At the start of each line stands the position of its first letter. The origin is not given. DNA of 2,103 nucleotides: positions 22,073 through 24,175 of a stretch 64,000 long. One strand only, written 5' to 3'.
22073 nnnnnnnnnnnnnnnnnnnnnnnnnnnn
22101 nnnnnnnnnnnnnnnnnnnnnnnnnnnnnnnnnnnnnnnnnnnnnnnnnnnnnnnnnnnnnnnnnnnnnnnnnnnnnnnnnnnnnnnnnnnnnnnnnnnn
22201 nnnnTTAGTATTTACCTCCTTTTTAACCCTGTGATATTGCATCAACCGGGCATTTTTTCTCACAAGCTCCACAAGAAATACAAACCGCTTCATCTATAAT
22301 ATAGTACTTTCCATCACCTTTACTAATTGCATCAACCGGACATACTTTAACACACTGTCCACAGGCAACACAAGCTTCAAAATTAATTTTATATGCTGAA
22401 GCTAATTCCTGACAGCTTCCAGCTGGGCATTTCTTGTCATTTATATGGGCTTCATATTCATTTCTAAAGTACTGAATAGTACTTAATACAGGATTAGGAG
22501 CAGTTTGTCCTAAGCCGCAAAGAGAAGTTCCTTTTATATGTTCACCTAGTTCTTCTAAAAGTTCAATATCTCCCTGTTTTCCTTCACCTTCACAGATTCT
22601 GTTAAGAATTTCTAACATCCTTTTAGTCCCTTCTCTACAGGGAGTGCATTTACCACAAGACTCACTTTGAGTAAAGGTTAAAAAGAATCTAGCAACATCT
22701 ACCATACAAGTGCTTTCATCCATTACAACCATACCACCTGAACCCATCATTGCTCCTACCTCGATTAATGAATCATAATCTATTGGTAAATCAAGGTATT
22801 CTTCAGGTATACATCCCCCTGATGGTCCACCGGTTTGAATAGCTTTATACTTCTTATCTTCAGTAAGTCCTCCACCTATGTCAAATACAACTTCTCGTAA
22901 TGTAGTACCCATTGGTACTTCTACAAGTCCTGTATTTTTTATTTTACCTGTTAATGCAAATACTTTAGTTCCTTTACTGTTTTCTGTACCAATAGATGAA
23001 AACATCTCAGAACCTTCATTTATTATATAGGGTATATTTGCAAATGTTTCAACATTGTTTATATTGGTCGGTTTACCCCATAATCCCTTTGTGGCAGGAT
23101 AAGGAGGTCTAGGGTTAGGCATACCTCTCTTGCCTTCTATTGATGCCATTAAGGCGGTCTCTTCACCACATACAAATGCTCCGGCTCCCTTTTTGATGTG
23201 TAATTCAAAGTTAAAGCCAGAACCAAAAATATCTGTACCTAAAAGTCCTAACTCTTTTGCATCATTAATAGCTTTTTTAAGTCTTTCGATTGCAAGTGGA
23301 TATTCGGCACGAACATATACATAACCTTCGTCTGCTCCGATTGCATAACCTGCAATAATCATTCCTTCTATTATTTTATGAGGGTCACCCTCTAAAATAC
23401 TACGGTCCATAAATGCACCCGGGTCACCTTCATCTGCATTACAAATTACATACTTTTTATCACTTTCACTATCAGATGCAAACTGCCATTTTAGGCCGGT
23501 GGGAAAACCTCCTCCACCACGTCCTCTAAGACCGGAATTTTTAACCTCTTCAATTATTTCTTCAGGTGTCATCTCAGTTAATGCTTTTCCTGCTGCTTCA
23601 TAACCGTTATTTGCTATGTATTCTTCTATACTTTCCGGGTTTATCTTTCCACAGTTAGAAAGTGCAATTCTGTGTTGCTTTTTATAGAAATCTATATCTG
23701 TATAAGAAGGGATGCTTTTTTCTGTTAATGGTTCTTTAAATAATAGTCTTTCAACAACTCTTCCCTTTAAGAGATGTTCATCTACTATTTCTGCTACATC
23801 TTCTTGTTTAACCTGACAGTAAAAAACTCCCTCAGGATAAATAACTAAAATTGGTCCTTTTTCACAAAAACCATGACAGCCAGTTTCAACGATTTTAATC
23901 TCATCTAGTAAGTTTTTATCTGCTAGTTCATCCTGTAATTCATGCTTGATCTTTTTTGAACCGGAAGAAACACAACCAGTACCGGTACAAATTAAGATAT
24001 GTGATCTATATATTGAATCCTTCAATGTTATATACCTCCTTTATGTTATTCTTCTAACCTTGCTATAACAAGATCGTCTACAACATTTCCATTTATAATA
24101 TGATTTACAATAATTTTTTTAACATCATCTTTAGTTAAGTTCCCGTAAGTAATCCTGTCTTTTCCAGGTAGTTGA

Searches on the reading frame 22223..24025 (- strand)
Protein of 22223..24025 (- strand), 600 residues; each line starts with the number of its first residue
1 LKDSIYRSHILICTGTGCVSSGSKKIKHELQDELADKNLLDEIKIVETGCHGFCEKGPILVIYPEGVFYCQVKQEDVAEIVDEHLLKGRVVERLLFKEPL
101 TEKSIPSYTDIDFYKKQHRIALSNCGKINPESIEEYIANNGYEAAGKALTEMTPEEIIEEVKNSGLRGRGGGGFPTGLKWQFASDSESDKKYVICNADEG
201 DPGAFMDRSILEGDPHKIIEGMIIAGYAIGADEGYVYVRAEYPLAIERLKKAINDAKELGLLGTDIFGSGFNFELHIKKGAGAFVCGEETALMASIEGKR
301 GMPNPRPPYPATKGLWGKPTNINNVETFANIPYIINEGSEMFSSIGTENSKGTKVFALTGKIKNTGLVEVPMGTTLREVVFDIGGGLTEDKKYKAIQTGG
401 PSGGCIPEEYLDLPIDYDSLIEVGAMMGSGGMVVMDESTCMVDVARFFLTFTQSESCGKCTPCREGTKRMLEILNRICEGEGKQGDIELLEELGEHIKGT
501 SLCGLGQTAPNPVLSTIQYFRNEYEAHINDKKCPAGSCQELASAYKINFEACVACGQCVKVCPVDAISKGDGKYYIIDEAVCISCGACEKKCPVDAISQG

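Call 13: search_protein_families(library=ncbifam, proteins=[window:22223-24025:-], max_evalue=1e-10)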
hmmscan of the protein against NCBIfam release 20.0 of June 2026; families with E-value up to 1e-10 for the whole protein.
window:22223-24025:- (600 aa): 10 families
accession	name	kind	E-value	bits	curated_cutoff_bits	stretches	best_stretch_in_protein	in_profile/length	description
TIGR01959.1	nuoF_fam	equivalog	1.6e-160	534.1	558.65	1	129-528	10-410/410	NADH-quinone oxidoreductase subunit NuoF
NF008436.0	PRK11278.1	equivalog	8.5e-129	430.3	749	1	129-532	23-430/448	NADH-quinone oxidoreductase subunit NuoF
NF010120.0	PRK13596.1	equivalog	4.8e-125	417.5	389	1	139-533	25-422/433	NADH-quinone oxidoreductase subunit NuoF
NF041612.1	fdxn_Clost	equivalog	3e-22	79.1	150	1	17-95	23-101/102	2Fe-2S ferredoxin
NF058577.1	FdxA_fam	equivalog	3.8e-21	75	65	1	544-596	2-52/52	4Fe-4S ferredoxin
TIGR01945.1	rnfC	subfamily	2.9e-16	59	245.95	1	111-257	81-222/435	RnfABCDGE type electron transport complex subunit C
TIGR04481.1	PR_assoc_PrdC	equivalog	2.1e-15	56.5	490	1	136-404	54-286/425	proline reductase-associated electron transfer protein PrdC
NF003454.1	PRK05035.1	equivalog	1.4e-14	53.5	345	1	109-256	81-222/556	electron transport complex subunit RsxC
NF041613.1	fdxn_Azotob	equivalog_domain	1.1e-13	51.3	195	1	17-91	23-97/107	2Fe-2S ferredoxin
NF040864.1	HgcB_ferredoxin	equivalog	1.1e-11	44.5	99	1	544-598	8-62/93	mercury methylation ferredoxin HgcB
